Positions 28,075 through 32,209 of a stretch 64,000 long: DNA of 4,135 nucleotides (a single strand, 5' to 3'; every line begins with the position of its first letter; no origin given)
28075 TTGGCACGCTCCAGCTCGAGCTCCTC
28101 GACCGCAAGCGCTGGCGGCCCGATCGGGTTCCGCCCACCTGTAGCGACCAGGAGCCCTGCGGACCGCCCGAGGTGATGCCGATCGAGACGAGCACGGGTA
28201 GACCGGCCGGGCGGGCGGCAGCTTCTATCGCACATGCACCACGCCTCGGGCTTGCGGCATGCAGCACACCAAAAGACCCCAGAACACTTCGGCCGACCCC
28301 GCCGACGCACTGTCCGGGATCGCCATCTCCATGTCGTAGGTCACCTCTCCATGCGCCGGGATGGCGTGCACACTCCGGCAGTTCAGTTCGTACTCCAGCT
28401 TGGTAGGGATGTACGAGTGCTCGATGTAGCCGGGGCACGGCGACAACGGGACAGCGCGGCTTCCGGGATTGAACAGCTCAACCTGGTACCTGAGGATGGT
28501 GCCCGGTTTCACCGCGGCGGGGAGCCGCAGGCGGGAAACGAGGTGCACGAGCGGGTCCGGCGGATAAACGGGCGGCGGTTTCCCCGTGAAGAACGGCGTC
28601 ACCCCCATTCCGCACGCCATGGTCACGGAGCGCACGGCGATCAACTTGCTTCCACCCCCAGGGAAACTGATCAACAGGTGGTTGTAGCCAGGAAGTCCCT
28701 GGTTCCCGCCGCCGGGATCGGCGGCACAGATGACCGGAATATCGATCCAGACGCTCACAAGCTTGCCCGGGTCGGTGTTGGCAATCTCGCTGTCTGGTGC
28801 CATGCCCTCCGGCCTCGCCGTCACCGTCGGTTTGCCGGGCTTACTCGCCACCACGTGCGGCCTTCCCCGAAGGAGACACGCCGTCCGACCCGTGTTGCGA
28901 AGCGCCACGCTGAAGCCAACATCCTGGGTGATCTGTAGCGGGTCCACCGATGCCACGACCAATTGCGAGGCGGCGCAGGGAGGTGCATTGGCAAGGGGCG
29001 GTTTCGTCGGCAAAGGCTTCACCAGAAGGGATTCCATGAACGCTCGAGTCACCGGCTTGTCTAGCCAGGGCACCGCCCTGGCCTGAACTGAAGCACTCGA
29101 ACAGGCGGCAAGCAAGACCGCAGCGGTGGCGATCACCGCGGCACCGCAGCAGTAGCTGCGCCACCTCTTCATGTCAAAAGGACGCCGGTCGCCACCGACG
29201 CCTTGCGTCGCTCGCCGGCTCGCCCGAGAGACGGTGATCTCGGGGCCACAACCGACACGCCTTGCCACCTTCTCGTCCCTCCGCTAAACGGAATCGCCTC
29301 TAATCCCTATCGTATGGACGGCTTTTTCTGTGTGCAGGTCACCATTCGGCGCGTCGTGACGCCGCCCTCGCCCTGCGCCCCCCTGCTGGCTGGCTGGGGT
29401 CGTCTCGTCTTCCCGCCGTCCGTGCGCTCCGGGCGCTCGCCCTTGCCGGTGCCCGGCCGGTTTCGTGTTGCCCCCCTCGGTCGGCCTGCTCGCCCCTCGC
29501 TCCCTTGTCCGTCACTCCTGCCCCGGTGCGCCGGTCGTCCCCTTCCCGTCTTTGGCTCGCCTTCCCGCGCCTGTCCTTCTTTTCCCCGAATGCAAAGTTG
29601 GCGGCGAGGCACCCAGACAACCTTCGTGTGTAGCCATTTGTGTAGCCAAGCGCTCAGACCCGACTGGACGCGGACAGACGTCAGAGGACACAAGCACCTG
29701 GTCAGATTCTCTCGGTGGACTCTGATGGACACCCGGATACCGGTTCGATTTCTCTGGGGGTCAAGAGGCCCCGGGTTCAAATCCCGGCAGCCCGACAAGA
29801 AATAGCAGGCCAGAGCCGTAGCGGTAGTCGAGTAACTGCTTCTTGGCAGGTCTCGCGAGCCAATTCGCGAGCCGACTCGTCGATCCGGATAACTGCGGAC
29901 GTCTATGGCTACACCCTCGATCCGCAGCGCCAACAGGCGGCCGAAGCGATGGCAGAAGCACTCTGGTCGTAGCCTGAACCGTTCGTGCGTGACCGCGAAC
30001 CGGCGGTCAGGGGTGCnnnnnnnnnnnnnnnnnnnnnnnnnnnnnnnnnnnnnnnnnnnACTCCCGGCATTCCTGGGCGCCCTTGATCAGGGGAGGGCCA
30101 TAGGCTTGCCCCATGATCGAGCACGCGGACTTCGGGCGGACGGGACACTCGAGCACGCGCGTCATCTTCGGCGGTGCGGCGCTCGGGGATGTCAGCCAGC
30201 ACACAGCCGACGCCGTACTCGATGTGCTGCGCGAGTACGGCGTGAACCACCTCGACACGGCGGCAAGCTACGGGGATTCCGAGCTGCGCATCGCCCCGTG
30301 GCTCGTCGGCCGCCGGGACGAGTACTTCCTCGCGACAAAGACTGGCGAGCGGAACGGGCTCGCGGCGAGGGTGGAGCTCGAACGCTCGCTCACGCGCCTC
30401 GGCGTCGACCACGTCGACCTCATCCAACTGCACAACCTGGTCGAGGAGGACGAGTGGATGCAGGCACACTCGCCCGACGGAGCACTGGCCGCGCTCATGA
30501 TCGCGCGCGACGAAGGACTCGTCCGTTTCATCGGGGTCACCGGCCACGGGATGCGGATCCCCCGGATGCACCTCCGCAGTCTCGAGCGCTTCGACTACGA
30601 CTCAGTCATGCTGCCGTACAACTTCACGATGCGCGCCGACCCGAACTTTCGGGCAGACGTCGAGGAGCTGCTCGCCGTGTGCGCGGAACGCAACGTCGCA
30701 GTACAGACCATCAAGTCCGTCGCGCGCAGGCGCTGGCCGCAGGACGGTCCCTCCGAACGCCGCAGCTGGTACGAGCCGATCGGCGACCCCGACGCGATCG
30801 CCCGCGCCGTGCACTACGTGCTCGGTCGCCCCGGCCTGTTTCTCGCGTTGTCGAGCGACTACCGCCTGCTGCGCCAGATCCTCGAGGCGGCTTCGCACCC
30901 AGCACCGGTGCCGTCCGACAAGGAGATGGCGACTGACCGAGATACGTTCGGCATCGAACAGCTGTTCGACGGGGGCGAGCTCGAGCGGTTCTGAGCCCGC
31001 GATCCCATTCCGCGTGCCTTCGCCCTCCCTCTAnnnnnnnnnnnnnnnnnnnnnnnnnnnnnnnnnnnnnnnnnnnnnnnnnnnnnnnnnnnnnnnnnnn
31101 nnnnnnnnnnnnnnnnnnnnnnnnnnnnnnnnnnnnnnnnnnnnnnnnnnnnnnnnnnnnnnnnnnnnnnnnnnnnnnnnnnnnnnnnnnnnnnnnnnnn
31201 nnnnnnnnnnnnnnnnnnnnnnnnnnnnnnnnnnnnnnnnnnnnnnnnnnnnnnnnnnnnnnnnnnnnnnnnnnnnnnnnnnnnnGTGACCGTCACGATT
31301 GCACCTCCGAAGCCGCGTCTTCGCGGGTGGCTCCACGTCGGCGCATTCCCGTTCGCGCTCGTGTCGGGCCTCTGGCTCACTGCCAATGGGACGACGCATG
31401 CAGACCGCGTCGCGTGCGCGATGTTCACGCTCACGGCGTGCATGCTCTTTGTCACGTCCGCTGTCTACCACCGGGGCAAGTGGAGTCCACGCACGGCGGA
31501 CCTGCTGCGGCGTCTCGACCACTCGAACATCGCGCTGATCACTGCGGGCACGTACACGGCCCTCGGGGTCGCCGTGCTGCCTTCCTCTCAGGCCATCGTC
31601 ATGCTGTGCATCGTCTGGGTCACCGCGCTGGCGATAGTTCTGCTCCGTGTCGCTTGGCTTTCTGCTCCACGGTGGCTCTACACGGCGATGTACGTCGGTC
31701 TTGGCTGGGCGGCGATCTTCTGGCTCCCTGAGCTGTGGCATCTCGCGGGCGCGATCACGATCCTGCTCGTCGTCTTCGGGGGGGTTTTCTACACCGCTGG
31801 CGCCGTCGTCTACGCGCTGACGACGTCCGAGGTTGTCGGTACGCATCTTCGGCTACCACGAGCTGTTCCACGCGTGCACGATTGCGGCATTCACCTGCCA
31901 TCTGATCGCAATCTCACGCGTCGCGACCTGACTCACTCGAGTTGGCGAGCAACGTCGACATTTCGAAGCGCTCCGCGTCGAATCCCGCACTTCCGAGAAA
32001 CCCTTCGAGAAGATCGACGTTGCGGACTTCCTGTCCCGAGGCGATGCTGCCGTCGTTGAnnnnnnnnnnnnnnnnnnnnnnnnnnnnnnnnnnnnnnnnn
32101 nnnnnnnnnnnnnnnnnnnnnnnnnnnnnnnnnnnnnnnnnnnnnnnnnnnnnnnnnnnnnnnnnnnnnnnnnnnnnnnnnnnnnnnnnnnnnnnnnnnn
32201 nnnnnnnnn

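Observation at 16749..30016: Cassette-array-like architecture: a co-oriented 17-nt motif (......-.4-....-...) follows almost every gene unit across 13 kb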

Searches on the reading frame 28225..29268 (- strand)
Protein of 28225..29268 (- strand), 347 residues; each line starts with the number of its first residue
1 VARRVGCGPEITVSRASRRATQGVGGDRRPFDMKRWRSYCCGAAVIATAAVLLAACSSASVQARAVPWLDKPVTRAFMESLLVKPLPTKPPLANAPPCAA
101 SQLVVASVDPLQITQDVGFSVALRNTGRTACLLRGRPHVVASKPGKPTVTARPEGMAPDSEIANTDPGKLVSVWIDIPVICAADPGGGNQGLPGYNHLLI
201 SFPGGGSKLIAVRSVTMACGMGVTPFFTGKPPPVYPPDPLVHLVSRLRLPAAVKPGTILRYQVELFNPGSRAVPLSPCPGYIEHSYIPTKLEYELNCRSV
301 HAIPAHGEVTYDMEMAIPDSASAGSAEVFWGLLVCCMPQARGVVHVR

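Call 10: search_protein_families(library=pfam, proteins=[window:28225-29268:-], max_evalue=0.01)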
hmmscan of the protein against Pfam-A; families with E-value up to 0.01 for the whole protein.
window:28225-29268:- (347 aa): 1 family
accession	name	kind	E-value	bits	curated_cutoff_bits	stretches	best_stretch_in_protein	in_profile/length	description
PF14016.12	DUF4232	-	8.4e-05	23.2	27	1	98-213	1-109/129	Domain of unknown function (DUF4232)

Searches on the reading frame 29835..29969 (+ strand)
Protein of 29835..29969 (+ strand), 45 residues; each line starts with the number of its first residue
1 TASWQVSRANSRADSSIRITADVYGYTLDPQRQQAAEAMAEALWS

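Call 39: find_homologous_proteins(query=window:29835-29969:+, max_evalue=10)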
Query seq(45 aa) (45 aa): 4 proteins with E <= 10 among 4 candidates.
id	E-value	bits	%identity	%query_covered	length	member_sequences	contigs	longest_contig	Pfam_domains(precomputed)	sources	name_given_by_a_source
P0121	2.6e-9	53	85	73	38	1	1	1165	-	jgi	jgi:integrase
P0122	2.4e-7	47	70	89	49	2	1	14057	-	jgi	jgi:integrase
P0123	3.4e-4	38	70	67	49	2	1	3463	-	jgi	-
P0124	1.7e-3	35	58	73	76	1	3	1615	PF00589.28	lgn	-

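Call 40: find_encoding_contigs(protein=P0122, flank=10000, max_places=4)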
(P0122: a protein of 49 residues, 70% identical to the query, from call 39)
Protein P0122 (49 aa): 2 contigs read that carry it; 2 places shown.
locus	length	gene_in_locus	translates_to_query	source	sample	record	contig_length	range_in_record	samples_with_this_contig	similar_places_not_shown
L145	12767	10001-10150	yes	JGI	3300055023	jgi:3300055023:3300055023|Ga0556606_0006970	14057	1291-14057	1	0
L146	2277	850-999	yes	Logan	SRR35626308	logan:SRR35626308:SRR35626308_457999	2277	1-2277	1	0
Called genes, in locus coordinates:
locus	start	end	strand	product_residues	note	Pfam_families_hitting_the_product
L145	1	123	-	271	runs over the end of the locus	PF13641:Glyco_tranf_2_3 (weak), PF00535:Glycos_transf_2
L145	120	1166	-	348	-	PF02401:LYTB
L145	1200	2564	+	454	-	PF17820:PDZ_6 (weak), PF19238:Radical_SAM_2, PF04055:Radical_SAM (faint), PF04459:DUF512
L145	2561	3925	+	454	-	PF00009:GTP_EFTU, PF01926:MMR_HSR1, PF02421:FeoB_N, PF04548:AIG1, PF00009:GTP_EFTU, PF01926:MMR_HSR1, PF02421:FeoB_N, PF14714:KH_dom-like, +4 more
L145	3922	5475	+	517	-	PF01039:Carboxyl_trans, PF03255:ACCA (weak)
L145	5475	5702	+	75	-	-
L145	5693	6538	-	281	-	PF06271:RDD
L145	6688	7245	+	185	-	PF06271:RDD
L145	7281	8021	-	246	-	PF02517:Rce1-like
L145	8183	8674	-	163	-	PF06271:RDD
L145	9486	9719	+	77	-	PF14659:Phage_int_SAM_3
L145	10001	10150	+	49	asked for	-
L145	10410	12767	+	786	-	?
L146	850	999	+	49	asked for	-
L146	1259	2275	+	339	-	?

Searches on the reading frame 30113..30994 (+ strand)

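Call 10: search_protein_families(library=pfam, proteins=[window:30113-30994:+], max_evalue=0.01)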
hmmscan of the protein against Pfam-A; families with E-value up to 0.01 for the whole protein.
window:30113-30994:+ (293 aa): 1 family
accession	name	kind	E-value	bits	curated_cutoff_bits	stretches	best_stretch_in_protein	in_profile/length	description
PF00248.27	Aldo_ket_red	-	5.7e-23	81.9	24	1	17-203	2-192/291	Aldo/keto reductase family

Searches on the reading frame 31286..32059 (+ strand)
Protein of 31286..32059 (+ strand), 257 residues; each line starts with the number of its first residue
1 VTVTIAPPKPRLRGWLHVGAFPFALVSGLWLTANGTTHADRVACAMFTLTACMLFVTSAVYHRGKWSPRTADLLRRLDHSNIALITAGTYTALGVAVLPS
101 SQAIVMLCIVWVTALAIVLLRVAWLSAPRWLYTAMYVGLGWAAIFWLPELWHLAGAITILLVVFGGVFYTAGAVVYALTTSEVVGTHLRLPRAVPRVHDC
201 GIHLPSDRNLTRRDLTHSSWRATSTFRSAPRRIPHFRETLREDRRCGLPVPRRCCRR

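Call 29: search_protein_families(library=pfam, proteins=[window:31286-32059:+], max_evalue=0.01)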
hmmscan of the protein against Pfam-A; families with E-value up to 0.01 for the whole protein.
window:31286-32059:+ (257 aa): 1 family
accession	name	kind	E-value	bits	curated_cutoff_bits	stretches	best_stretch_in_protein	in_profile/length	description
PF03006.26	HlyIII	-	3.7e-36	125.3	26.2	1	9-180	5-193/224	Haemolysin-III related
